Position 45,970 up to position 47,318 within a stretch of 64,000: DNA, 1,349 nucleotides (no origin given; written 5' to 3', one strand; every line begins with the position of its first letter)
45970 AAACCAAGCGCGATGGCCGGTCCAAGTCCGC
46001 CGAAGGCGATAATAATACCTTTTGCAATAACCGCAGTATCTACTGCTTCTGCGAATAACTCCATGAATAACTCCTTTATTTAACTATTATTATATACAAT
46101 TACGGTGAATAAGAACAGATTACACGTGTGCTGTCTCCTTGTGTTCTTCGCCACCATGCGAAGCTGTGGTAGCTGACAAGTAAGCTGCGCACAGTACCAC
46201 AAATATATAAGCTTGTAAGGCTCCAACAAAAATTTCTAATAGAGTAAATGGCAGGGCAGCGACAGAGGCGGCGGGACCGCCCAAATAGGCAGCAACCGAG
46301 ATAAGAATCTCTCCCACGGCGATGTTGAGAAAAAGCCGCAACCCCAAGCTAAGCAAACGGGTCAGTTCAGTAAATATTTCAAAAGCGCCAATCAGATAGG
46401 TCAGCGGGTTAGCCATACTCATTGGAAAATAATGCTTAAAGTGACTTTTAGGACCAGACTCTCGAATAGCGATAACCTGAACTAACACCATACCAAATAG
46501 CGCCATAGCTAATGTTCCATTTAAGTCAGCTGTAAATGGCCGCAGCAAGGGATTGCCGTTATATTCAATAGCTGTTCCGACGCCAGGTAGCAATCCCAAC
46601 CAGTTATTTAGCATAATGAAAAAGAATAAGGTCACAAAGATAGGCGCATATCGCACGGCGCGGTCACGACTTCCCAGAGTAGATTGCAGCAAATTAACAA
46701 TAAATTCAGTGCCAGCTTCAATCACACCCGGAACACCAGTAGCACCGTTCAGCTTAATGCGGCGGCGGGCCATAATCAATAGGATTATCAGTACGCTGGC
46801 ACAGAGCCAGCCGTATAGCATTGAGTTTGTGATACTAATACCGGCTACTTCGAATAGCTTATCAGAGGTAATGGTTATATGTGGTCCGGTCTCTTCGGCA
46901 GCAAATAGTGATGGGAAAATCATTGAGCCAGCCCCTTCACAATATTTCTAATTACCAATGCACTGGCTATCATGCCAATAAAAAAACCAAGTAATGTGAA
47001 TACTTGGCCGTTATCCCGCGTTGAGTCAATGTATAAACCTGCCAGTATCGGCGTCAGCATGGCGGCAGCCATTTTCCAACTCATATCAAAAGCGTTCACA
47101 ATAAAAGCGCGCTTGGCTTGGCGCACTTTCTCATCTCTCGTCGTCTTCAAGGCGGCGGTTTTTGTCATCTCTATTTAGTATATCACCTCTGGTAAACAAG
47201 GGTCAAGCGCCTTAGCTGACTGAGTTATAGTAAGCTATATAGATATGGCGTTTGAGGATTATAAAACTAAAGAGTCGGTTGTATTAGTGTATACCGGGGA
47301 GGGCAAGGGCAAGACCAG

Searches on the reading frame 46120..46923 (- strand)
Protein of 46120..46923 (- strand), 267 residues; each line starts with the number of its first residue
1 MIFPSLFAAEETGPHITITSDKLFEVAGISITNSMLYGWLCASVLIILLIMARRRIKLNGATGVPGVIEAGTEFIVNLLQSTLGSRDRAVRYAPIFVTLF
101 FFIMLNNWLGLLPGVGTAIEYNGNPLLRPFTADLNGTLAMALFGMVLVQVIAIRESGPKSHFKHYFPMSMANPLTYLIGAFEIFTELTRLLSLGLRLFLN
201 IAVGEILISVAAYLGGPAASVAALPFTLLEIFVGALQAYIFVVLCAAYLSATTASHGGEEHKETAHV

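Call 38: search_protein_families(library=pfam, proteins=[window:46120-46923:-], max_evalue=0.001)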
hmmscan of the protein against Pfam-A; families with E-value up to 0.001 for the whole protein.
window:46120-46923:- (267 aa): 1 family
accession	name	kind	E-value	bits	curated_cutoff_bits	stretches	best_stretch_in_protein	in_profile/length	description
PF00119.25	ATP-synt_A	-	8.1e-44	150.5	33.9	1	35-250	1-217/217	ATP synthase A chain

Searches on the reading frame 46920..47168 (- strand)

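Call 38: search_protein_families(library=pfam, proteins=[window:46920-47168:-], max_evalue=0.001)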
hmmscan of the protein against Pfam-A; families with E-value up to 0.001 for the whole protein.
window:46920-47168:- (82 aa): 1 family
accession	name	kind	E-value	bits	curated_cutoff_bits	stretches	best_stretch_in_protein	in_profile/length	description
PF09527.15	ATPase_gene1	-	6.8e-07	29.7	26.6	1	25-71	3-49/54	Putative F0F1-ATPase subunit Ca2+/Mg2+ transporter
